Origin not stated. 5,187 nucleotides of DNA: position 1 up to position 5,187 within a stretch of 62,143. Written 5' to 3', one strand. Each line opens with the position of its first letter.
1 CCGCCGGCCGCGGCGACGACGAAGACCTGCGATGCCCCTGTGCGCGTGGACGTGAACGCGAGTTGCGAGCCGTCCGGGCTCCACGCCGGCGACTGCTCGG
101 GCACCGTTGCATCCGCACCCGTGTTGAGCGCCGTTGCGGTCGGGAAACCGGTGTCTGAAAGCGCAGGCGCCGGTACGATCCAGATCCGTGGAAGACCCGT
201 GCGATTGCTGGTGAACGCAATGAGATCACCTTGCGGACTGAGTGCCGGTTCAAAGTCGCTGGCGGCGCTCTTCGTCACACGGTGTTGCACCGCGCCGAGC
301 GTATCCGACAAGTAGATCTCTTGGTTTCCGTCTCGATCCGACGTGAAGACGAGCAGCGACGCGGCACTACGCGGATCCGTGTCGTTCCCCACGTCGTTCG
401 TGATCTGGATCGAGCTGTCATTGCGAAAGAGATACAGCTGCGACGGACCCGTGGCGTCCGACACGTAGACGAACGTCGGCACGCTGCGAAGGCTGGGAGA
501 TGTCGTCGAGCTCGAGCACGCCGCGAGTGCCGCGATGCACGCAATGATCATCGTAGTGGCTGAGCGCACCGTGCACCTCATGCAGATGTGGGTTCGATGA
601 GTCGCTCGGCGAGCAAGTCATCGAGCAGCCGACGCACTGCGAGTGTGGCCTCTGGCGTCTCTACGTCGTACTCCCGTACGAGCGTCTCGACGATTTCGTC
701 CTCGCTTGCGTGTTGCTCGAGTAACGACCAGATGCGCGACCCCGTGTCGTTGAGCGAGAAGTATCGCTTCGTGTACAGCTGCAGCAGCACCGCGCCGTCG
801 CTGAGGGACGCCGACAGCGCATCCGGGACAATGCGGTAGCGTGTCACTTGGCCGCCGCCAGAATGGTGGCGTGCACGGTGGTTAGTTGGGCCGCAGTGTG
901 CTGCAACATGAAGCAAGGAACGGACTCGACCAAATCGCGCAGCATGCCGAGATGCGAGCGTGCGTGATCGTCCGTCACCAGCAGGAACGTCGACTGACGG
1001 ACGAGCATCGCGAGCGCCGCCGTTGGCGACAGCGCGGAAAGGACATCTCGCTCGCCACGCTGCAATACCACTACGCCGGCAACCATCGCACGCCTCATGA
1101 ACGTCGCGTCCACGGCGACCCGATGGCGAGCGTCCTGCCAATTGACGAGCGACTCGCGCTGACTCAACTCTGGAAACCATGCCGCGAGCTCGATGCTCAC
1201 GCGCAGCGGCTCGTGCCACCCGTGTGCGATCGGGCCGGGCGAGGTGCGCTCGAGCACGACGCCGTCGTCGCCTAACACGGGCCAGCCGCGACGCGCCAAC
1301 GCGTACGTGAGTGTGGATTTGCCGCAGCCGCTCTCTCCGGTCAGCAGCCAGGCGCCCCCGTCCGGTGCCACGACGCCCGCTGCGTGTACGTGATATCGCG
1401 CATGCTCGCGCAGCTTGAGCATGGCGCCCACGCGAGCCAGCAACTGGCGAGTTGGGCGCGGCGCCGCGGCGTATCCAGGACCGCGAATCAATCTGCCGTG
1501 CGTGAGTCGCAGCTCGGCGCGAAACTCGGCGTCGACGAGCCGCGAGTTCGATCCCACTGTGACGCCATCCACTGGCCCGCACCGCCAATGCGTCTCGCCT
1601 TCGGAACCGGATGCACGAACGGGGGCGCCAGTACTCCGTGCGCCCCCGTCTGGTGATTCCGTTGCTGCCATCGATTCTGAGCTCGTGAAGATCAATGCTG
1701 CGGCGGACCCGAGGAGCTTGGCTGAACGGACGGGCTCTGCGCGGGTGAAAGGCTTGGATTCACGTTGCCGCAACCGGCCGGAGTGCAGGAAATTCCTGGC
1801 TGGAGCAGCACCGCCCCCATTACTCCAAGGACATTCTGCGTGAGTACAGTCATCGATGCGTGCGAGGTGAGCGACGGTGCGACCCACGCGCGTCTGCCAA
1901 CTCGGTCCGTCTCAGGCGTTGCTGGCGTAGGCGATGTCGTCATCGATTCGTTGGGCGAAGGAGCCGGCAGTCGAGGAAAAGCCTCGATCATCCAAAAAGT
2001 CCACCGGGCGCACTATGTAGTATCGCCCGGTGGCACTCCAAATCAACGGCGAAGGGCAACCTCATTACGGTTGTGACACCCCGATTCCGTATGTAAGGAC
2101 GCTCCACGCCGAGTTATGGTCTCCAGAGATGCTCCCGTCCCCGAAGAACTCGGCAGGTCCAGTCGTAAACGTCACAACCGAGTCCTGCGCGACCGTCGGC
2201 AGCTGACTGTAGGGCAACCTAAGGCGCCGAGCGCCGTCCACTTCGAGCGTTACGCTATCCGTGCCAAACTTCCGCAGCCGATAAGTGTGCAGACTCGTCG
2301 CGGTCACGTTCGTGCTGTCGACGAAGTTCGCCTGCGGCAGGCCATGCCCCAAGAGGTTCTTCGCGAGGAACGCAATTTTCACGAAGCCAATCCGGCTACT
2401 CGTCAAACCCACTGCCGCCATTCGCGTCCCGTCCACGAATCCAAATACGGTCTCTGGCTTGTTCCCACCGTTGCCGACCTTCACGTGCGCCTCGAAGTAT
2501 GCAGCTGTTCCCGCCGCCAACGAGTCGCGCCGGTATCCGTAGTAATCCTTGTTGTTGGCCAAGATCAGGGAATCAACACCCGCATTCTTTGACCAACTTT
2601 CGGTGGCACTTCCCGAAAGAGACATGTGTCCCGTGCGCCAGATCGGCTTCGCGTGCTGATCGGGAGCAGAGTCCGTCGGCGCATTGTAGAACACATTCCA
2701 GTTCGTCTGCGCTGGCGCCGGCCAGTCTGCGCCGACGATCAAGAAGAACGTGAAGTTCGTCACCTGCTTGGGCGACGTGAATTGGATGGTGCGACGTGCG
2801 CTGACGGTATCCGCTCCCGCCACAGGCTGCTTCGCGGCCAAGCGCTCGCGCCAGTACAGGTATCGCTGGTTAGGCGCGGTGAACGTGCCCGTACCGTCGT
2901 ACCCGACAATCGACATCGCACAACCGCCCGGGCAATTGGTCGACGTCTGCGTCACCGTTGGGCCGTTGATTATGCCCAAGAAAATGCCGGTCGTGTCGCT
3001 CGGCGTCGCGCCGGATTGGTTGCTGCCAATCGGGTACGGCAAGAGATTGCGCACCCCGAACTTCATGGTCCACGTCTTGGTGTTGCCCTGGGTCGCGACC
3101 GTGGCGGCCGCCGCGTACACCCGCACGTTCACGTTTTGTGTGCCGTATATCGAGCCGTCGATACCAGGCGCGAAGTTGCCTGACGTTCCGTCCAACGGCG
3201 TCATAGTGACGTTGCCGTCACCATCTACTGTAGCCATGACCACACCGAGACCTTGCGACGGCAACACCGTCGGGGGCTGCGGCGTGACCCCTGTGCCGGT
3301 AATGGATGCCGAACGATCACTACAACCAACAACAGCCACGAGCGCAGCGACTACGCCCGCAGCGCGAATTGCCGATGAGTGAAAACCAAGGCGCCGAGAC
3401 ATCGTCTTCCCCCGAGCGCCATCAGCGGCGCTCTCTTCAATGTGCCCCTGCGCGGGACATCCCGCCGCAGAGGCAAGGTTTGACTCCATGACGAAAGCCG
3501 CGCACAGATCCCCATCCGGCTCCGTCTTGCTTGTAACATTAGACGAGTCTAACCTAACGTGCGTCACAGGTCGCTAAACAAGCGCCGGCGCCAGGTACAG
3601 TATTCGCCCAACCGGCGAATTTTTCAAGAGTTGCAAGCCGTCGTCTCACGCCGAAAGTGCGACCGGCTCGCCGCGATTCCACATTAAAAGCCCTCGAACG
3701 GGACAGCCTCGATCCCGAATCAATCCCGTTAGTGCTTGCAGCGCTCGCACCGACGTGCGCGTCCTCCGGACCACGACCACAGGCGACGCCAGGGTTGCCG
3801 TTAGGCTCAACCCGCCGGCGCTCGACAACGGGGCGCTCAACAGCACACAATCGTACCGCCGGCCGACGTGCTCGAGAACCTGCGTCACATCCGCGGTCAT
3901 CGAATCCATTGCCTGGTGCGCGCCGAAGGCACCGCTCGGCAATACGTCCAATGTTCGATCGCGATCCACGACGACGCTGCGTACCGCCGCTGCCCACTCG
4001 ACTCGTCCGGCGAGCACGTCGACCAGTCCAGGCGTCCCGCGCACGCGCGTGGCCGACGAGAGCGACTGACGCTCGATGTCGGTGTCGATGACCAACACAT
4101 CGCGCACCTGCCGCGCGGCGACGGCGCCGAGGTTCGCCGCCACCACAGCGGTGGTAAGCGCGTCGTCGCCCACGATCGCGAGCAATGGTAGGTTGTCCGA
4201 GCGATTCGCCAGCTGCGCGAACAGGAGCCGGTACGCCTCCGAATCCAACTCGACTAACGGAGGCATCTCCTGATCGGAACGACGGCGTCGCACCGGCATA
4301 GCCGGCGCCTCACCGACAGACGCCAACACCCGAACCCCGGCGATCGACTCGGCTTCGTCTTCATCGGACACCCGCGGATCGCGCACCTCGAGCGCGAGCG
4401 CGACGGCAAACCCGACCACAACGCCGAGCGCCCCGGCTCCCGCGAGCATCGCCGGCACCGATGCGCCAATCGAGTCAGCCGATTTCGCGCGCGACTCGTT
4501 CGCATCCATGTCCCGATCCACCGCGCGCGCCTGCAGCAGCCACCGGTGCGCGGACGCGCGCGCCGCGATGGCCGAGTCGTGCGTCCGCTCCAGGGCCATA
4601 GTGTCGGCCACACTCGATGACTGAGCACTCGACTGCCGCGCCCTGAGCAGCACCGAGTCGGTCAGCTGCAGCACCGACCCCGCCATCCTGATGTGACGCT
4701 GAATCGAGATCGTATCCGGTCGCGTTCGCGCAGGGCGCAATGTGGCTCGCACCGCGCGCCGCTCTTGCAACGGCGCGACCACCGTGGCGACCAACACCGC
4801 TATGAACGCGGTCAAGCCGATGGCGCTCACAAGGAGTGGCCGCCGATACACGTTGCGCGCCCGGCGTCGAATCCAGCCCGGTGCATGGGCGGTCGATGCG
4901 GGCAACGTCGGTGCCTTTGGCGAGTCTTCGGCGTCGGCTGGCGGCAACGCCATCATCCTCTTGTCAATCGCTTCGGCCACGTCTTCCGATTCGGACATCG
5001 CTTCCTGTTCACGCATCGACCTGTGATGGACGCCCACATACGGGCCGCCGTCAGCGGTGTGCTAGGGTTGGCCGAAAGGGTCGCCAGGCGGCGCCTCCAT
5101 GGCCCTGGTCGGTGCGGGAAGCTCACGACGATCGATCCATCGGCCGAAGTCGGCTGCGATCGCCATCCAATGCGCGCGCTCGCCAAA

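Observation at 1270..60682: Heptamer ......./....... (consensus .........) occurs about once per 1.2 kb and is written into genes on both strands through rare codons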

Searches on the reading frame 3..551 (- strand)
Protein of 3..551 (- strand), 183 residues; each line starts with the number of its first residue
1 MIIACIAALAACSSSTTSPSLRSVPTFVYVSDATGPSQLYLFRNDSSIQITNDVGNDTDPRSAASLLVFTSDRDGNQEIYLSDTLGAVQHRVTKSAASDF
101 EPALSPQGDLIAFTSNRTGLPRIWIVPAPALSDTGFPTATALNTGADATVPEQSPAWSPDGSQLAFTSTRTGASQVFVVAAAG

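Call 8: search_protein_families(library=pfam, proteins=[window:3-551:-])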
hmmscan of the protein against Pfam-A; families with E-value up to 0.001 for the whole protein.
window:3-551:- (183 aa): 2 families
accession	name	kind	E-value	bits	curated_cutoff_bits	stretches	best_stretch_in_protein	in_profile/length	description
PF07676.18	PD40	-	7e-23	80.5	20.9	2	152-178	11-38/38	WD40-like Beta Propeller Repeat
PF00930.27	DPPIV_N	-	0.00014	21.1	22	0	22-121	245-353/354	Dipeptidyl peptidase IV (DPP IV) N-terminal region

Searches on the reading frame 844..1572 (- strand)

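Call 8: search_protein_families(library=pfam, proteins=[window:844-1572:-])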
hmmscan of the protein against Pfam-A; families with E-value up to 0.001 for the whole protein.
window:844-1572:- (242 aa): 4 families
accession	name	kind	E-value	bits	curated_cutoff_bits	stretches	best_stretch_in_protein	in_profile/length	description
PF07475.17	Hpr_kinase_C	-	2.2e-05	24.5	33.3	1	75-113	21-59/171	HPr Serine kinase C-terminal domain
PF00005.33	ABC_tran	-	0.00012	23.1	25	1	71-141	10-79/137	ABC transporter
PF13555.12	AAA_29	-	0.00019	21.6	27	0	69-91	20-41/61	P-loop containing region of AAA domain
PF13191.12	AAA_16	-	0.00053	21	32.6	0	66-159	18-98/167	AAA ATPase domain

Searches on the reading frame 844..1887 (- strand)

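Call 47: search_protein_families(library=ncbifam, proteins=[window:844-1887:-], max_evalue=0.001)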
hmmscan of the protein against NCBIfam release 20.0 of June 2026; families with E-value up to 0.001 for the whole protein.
window:844-1887:- (347 aa): 4 families
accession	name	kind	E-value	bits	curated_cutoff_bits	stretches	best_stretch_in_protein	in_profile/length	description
TIGR04352.1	HprK_rel_A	equivalog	5.3e-09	35.6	200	1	161-214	93-145/280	HprK-related kinase A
TIGR04355.1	HprK_rel_B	hypoth_equivalog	4.2e-06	26.1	200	1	161-224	141-203/351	HprK-related kinase B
NF003883.0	PRK05428.2-1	equivalog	1.2e-05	24.9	252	1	167-216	18-66/189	HPr kinase/phosphorylase-related protein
TIGR00679.1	hpr-ser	equivalog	1.3e-05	24.6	240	1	145-221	112-187/300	HPr(Ser) kinase/phosphatase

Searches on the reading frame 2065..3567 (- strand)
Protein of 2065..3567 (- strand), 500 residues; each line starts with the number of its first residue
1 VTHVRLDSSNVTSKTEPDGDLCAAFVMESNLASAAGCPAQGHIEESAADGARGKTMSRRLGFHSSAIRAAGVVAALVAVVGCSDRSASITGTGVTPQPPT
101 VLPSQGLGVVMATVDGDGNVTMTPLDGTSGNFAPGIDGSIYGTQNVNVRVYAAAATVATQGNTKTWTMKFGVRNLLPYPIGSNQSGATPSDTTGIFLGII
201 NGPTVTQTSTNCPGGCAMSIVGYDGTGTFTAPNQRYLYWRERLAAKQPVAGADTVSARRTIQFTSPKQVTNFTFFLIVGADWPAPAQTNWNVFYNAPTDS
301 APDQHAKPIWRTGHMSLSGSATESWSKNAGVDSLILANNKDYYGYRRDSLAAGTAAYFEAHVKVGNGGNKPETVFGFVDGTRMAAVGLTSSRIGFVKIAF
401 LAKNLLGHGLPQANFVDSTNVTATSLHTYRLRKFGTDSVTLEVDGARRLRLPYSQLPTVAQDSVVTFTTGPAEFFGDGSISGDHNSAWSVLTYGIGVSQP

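Call 8: search_protein_families(library=pfam, proteins=[window:2065-3267:-])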
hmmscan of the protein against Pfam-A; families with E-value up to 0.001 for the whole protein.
window:2065-3267:- (400 aa): 0 families

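Call 40: find_encoding_contigs(protein=window:2065-3267:-, flank=10000, max_places=4)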
Protein window:2065-3267:- (400 aa): no gene with exactly this product is on record in the collection.

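Call 47: search_protein_families(library=ncbifam, proteins=[window:2065-3567:-], max_evalue=0.001)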
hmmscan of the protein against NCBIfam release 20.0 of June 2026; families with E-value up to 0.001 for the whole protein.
window:2065-3567:- (500 aa): 0 families

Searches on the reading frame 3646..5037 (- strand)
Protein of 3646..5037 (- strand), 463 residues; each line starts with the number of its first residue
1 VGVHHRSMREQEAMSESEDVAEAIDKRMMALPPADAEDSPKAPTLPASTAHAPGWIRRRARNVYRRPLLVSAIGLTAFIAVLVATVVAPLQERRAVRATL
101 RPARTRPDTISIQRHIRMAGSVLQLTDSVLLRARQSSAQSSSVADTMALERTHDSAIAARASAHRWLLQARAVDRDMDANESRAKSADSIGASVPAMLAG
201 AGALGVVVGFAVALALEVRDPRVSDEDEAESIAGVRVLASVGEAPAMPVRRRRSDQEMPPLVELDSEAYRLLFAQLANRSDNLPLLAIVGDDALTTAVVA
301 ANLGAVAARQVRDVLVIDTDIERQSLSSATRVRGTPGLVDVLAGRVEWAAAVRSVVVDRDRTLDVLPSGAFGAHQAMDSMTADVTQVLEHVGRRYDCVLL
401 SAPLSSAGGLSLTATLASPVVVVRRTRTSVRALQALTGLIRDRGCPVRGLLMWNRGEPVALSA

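Call 8: search_protein_families(library=pfam, proteins=[window:3646-5037:-])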
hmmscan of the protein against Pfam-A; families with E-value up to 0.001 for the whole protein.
window:3646-5037:- (463 aa): 0 families

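Call 41: find_encoding_contigs(protein=window:3646-5037:-, flank=10000, max_places=4)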
Protein window:3646-5037:- (463 aa): no gene with exactly this product is on record in the collection.

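Call 47: search_protein_families(library=ncbifam, proteins=[window:3646-5037:-], max_evalue=0.001)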
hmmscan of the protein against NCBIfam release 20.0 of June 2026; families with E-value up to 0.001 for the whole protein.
window:3646-5037:- (463 aa): 8 families
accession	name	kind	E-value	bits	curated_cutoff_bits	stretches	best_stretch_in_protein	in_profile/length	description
TIGR03029.1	EpsG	equivalog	1.1e-11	44.4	313.8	1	267-449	85-269/274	chain length determinant protein tyrosine kinase EpsG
TIGR01005.1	eps_transp_fam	subfamily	2.1e-11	42.8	411.7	2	297-441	561-704/754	exopolysaccharide transport protein family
NF008568.0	PRK11519.1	equivalog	2e-10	39.5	1068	1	273-404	519-645/720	tyrosine-protein kinase Wzc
TIGR03018.1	pepcterm_TyrKin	hypoth_equivalog_domain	9.7e-09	34.8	230.65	1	297-435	50-191/207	XrtA-associated tyrosine autokinase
NF007350.0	PRK09841.1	equivalog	1.9e-08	32.9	1248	1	285-449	535-697/726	tyrosine-protein kinase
TIGR01969.1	minD_arch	subfamily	1.5e-06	27.6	201.75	1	297-404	15-118/251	cell division ATPase MinD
TIGR01007.1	eps_fam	subfamily_domain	2e-06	27.5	108.05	1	268-433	2-168/204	polysaccharide biosynthesis tyrosine autokinase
TIGR01968.1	minD_bact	equivalog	2.1e-05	24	212.9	1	297-444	16-162/261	septum site-determining protein MinD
